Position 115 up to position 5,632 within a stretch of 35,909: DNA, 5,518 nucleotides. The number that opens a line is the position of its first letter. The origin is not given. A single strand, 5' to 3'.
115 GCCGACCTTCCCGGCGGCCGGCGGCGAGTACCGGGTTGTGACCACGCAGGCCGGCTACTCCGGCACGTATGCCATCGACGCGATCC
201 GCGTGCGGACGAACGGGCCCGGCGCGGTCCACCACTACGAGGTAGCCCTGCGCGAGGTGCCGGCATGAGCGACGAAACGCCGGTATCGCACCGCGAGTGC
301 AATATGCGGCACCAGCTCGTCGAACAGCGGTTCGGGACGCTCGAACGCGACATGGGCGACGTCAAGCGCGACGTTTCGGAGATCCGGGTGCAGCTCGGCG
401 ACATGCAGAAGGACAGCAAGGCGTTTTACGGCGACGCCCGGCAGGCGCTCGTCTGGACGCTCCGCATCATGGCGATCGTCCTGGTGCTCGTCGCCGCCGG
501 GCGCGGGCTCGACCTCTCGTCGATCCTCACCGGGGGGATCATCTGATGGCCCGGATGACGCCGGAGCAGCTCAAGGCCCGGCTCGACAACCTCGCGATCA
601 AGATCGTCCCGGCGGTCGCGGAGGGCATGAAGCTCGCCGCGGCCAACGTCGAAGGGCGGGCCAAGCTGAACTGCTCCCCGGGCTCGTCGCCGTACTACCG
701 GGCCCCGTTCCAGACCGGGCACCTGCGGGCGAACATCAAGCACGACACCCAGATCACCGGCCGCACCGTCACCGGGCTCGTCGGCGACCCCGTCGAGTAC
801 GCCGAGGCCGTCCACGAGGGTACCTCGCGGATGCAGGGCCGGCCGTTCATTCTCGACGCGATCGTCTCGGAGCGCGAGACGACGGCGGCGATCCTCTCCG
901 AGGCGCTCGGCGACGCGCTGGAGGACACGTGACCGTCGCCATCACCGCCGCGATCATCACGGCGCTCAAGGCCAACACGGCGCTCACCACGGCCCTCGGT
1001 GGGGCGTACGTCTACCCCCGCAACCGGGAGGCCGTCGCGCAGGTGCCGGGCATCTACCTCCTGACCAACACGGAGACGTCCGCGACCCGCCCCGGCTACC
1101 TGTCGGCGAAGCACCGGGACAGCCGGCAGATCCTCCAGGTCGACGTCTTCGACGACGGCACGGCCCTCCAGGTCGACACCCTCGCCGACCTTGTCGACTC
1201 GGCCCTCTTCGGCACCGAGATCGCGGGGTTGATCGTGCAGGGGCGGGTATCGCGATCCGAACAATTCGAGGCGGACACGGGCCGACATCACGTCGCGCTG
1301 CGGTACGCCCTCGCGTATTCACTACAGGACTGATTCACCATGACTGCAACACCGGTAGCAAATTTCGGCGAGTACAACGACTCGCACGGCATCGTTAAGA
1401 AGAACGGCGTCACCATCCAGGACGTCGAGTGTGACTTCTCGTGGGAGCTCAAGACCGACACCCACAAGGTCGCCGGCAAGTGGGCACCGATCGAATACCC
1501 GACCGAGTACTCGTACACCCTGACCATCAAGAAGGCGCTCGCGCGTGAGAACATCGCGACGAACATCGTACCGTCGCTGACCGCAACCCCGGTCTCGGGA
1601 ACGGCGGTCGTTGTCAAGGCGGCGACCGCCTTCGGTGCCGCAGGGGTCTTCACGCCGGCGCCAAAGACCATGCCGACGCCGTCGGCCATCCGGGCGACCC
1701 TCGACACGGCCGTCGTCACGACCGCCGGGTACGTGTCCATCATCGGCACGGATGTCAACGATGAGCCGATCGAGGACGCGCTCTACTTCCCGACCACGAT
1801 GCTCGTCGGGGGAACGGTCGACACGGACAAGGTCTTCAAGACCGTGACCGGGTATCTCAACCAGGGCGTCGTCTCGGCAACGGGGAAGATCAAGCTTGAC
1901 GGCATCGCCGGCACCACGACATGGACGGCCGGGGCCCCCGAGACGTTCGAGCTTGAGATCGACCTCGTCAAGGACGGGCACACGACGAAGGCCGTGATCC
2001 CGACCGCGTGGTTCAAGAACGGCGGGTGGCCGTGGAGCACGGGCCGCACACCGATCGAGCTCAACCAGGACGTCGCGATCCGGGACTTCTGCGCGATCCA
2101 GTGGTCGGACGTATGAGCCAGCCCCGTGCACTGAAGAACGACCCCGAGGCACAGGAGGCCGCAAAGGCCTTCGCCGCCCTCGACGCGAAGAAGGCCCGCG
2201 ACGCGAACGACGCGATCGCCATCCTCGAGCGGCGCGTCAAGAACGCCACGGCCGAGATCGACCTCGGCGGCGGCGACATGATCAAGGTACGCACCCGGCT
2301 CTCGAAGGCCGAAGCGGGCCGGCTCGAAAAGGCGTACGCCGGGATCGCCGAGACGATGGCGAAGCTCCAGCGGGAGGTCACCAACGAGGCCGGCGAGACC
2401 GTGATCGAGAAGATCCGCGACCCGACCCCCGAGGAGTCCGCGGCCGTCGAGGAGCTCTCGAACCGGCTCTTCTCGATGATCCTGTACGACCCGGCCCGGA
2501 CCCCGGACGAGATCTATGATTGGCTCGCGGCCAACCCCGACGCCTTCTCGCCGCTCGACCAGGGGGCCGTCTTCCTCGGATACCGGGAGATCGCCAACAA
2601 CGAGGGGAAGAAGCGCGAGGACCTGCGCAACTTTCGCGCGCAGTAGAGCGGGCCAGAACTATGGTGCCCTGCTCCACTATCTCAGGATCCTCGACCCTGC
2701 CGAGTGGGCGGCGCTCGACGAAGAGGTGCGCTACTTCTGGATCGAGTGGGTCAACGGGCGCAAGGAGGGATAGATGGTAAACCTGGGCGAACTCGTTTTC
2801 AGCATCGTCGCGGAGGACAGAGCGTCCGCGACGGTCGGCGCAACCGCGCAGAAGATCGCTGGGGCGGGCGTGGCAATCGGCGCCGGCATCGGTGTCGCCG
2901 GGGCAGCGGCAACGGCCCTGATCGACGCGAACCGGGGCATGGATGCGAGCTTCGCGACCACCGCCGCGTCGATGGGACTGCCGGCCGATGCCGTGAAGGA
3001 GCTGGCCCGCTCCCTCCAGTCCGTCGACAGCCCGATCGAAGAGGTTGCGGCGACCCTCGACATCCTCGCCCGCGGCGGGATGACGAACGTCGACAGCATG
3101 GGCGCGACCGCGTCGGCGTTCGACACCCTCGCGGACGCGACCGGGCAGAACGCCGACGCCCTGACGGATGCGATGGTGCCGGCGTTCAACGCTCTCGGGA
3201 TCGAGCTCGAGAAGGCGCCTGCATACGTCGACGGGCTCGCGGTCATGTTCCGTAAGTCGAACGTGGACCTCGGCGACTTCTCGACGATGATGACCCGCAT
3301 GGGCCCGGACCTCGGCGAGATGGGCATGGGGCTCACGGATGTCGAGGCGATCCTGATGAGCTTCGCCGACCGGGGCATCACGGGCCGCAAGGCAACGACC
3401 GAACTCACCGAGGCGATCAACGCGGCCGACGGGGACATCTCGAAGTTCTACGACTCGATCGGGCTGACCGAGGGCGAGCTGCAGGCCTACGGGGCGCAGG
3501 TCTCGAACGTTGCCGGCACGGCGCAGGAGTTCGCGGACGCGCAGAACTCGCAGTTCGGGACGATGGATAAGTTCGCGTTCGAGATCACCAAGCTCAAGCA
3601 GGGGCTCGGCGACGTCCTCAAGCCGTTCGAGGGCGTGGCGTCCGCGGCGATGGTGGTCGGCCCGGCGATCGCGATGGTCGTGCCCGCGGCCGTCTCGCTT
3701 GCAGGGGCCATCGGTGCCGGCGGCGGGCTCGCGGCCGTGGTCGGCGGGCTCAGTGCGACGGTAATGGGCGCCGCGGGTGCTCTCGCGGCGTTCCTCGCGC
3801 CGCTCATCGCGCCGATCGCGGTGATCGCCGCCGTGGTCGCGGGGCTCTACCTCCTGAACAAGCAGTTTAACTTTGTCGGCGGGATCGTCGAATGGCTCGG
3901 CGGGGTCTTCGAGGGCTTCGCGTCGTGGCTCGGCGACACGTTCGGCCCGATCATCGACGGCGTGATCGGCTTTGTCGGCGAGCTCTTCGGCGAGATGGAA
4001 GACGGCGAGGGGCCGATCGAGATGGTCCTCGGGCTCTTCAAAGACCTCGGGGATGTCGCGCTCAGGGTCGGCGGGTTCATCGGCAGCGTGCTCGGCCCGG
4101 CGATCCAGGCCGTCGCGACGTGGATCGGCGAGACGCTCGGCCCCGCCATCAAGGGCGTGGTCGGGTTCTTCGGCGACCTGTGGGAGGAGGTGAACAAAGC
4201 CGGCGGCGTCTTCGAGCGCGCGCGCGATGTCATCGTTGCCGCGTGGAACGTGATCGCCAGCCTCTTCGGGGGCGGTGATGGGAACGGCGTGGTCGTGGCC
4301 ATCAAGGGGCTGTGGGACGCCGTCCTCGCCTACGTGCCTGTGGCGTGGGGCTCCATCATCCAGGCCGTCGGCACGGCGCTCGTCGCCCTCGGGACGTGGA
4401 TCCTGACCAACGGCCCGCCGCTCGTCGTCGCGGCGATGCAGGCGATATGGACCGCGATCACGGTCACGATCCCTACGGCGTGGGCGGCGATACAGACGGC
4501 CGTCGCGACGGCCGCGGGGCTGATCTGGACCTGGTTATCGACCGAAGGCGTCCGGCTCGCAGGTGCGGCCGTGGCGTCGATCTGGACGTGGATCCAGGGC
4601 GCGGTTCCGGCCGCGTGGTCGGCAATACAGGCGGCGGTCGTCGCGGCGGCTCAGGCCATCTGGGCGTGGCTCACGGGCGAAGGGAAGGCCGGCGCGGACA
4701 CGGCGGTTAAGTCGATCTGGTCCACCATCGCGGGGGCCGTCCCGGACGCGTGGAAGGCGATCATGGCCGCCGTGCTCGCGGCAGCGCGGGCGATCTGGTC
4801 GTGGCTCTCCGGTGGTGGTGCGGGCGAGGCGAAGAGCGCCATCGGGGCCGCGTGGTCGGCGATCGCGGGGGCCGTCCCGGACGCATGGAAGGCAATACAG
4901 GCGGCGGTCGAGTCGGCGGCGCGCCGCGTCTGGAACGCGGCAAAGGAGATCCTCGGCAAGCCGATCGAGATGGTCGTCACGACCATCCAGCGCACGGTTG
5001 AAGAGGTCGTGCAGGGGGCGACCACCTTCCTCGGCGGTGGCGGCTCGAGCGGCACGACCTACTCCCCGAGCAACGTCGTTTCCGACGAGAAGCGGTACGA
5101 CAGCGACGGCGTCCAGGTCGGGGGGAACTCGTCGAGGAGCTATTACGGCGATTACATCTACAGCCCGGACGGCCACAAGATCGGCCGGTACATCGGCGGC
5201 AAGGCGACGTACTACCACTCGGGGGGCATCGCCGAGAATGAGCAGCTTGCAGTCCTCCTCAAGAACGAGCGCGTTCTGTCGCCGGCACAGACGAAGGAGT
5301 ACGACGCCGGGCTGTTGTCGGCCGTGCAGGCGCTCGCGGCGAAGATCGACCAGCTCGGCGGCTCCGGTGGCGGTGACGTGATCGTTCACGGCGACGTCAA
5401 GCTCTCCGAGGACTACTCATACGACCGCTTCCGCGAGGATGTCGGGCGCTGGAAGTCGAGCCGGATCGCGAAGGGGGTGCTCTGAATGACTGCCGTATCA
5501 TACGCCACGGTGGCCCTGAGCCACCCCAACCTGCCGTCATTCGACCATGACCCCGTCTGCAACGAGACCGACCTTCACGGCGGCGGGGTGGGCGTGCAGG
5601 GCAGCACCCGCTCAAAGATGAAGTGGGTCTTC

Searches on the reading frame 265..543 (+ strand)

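Call 6: search_protein_families(library=pfam, max_evalue=1, proteins=[window:265-543:+])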
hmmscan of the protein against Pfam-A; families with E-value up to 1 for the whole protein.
window:265-543:+ (93 aa): 3 families
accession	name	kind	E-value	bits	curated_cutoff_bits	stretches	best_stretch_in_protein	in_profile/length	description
PF11690.13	DUF3287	-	0.13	12.6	27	1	7-47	55-95/121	Protein of unknown function (DUF3287)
PF24627.1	PUMA_CC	-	0.19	12.2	30.1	1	25-52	33-60/74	PUMA coiled-coil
PF05452.16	Clavanin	-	0.35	11.6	21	0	32-57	40-65/80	Clavanin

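Call 7: search_protein_families(library=phrogs, max_evalue=0.1, proteins=[window:265-543:+])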
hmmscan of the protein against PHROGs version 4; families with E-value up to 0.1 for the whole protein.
window:265-543:+ (93 aa): 3 families
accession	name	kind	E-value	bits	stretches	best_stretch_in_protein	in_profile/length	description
phrog_6136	-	unknown function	0.00022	22.2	1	7-69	27-83/120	-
phrog_3556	-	unknown function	0.046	13.8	1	19-52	172-205/276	-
phrog_1193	-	other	0.054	14.5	0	11-75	3-64/76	hemolysin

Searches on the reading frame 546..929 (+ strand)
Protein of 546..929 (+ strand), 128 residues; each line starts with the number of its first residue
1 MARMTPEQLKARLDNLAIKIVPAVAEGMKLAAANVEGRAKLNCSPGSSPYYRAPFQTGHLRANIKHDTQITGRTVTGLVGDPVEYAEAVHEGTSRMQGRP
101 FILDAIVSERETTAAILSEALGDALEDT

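Call 6: search_protein_families(library=pfam, max_evalue=1, proteins=[window:546-929:+])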
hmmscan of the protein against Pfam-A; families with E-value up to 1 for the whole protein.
window:546-929:+ (128 aa): 1 family
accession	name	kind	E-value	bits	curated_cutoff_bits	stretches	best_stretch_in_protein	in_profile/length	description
PF04883.17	HK97-gp10_like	-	0.018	16.4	21.4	1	8-87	2-73/78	Bacteriophage HK97-gp10, putative tail-component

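Call 7: search_protein_families(library=phrogs, max_evalue=0.1, proteins=[window:546-929:+])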
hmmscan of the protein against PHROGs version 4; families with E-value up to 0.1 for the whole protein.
window:546-929:+ (128 aa): 2 families
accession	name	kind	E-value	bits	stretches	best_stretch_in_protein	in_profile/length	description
phrog_5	-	connector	3.6e-16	60.7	1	6-125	98-209/239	tail completion or Neck1 protein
phrog_26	-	connector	0.0099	16.3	1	52-126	150-231/321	tail completion or Neck1 protein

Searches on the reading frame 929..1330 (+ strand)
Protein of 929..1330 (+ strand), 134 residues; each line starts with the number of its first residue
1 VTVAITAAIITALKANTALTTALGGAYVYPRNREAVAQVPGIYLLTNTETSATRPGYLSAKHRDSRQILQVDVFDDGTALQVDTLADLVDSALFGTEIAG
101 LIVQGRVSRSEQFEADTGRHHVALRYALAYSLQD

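Call 6: search_protein_families(library=pfam, max_evalue=1, proteins=[window:929-1330:+])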
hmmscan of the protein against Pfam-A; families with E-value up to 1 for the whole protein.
window:929-1330:+ (134 aa): 2 families
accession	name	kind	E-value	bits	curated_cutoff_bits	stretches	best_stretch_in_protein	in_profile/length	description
PF11367.14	Tail_completion_gp17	-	9.8e-07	29.4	24.5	1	7-128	1-121/124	Tail completion protein gp17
PF18311.7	Rrp40_N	-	0.16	12.2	26.9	1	40-64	5-29/40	Exosome complex exonuclease Rrp40 N-terminal domain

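Call 7: search_protein_families(library=phrogs, max_evalue=0.1, proteins=[window:929-1330:+])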
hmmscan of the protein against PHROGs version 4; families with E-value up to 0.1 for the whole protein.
window:929-1330:+ (134 aa): 2 families
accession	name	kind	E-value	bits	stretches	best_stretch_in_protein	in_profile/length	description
phrog_78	-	connector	7.9e-06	27.3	1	5-131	4-118/122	tail terminator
phrog_179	-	connector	0.0095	16.5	1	5-98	21-114/162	tail terminator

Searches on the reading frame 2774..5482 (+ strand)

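Call 71: search_protein_families(library=pfam, max_evalue=0.001, proteins=[window:2774-5482:+])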
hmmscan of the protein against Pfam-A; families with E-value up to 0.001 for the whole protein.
window:2774-5482:+ (903 aa): 2 families
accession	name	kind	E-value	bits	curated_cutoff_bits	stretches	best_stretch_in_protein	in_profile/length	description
PF10145.14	PhageMin_Tail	-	4.6e-16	59.7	33.2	1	74-256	4-183/201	Phage-related minor tail protein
PF20155.4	TMP_3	-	0.00012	22.3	41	1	71-187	7-129/192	Tape measure protein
